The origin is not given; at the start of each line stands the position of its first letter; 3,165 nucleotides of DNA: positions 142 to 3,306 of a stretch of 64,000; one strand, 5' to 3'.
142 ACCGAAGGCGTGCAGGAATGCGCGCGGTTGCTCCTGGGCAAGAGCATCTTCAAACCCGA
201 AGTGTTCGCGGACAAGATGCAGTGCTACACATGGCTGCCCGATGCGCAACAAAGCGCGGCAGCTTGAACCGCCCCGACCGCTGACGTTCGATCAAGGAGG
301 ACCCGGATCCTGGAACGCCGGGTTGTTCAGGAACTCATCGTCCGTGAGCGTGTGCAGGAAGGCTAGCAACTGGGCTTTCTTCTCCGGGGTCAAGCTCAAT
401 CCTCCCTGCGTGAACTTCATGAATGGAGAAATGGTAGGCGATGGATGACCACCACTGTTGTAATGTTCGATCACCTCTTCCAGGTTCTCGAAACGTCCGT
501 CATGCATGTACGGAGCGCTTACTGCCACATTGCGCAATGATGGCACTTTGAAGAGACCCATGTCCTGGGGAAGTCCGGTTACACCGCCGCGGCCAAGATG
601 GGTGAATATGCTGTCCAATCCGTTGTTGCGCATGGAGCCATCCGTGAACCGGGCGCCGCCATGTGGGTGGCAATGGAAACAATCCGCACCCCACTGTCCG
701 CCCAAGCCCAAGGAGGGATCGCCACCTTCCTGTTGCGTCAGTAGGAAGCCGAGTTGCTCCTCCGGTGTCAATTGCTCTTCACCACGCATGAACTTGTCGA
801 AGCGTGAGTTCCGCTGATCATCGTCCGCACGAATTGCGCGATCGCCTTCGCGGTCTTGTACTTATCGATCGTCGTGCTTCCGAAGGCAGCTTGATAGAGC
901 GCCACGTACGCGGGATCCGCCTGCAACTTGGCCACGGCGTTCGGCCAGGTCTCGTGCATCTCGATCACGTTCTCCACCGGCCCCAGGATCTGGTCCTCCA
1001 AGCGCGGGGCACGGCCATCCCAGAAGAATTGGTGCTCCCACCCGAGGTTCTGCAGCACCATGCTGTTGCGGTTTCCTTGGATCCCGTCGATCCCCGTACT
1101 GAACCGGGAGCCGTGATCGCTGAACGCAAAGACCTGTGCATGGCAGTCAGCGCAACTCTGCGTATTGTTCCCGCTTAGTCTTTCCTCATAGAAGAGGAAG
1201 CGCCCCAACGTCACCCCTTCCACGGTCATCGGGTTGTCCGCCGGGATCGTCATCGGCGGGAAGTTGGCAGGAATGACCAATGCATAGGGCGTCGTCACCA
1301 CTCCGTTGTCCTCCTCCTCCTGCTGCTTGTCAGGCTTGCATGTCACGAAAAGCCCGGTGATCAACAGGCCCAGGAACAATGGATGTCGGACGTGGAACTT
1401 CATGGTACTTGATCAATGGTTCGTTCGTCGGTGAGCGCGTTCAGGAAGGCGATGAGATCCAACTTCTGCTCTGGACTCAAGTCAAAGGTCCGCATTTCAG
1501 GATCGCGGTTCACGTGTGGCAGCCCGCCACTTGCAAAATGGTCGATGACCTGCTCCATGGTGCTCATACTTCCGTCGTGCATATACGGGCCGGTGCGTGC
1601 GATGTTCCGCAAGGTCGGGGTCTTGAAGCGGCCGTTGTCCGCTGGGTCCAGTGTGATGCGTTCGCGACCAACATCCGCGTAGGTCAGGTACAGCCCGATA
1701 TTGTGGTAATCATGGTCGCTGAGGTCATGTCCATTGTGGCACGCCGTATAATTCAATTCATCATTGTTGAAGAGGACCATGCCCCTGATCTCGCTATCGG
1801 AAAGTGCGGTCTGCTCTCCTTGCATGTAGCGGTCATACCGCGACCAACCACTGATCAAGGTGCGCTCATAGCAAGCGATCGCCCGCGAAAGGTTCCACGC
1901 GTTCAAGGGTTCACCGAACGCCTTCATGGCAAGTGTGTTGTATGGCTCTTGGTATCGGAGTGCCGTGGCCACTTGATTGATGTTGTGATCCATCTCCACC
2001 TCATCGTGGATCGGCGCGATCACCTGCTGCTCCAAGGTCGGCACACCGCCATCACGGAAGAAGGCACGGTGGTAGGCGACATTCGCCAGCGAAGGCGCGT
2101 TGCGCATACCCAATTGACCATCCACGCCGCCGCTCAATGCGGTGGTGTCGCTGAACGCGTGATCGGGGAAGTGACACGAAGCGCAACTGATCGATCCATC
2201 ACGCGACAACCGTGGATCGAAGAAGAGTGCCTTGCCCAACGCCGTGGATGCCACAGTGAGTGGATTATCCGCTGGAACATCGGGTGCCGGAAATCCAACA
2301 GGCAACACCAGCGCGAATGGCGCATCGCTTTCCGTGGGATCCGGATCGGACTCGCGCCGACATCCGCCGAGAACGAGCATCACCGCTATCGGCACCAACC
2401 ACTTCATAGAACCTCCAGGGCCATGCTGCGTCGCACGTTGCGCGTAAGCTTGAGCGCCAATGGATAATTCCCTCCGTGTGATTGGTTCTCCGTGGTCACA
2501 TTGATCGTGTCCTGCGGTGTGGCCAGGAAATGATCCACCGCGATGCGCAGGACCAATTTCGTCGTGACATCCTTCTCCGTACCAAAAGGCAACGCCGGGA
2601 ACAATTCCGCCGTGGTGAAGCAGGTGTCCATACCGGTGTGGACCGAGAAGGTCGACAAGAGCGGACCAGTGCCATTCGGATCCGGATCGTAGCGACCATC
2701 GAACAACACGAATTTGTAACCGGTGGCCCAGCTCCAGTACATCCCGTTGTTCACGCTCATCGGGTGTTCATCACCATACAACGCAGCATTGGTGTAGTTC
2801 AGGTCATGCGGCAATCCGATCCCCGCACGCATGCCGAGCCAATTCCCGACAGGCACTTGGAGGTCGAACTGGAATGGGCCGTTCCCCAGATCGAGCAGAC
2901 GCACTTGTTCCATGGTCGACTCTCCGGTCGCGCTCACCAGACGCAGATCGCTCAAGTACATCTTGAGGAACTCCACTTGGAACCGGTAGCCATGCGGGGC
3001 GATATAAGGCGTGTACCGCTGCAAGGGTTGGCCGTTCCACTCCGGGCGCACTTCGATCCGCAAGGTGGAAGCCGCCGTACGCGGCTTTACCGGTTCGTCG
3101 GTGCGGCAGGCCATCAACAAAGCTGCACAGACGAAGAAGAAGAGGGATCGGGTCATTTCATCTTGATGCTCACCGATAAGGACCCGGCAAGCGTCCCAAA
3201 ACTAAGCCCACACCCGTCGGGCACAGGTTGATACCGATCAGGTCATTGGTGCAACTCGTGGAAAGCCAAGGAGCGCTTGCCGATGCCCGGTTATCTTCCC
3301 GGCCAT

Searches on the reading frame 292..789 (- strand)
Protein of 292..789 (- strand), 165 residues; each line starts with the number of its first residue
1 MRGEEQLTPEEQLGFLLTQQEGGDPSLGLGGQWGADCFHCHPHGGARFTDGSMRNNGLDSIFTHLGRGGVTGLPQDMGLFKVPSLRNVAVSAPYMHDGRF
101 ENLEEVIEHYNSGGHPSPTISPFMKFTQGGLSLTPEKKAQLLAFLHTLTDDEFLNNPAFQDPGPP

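Call 36: search_protein_families(library=pfam, proteins=[window:292-789:-], max_evalue=0.001)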
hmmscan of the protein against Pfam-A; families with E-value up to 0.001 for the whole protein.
window:292-789:- (165 aa): 1 family
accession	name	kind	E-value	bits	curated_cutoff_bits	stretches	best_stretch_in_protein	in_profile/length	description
PF03150.19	CCP_MauG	-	0.00092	20.3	25.6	0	32-107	19-78/149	Di-haem cytochrome c peroxidase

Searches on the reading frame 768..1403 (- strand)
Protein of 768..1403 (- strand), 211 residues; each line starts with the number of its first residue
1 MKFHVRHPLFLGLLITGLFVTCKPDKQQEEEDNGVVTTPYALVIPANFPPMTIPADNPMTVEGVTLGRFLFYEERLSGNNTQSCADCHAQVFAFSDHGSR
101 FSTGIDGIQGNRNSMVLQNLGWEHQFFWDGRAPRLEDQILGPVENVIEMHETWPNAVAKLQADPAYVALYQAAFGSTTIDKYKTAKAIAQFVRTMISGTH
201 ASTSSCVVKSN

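Call 36: search_protein_families(library=pfam, proteins=[window:768-1403:-], max_evalue=0.001)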
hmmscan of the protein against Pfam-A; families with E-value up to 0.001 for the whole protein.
window:768-1403:- (211 aa): 1 family
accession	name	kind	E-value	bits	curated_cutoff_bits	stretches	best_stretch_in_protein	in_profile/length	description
PF03150.19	CCP_MauG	-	2e-44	152.3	25.6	1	62-198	2-136/149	Di-haem cytochrome c peroxidase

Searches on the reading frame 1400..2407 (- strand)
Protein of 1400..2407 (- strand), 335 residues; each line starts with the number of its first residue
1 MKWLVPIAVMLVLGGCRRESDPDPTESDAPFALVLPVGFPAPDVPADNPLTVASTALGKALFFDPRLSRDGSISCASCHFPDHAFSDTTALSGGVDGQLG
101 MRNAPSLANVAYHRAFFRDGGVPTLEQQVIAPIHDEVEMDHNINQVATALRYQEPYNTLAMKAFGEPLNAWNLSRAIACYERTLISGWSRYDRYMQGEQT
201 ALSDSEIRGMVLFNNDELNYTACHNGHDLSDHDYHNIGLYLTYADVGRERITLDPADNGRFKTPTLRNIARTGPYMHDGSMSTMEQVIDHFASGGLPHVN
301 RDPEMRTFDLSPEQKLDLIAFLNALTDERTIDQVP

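Call 36: search_protein_families(library=pfam, proteins=[window:1400-2407:-], max_evalue=0.001)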
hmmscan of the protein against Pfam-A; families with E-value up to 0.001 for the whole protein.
window:1400-2407:- (335 aa): 3 families
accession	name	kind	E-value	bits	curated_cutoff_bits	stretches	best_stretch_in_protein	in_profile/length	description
PF03150.19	CCP_MauG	-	1.8e-50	171.9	25.6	1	54-199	3-148/149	Di-haem cytochrome c peroxidase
PF00034.26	Cytochrom_C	-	0.00051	21.8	21.3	0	57-140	3-63/90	Cytochrome c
PF21419.2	RoxA-like_Cyt-c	-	0.00058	19.8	26.7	0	263-289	4-30/39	RoxA-like, cytochrome c-like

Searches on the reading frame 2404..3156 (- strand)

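Call 36: search_protein_families(library=pfam, proteins=[window:2404-3156:-], max_evalue=0.001)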
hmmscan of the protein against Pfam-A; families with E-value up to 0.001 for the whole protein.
window:2404-3156:- (250 aa): 1 family
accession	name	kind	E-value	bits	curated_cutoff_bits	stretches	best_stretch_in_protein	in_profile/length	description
PF20243.3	MbnP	-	3.9e-24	86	27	1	30-220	2-181/189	MbnP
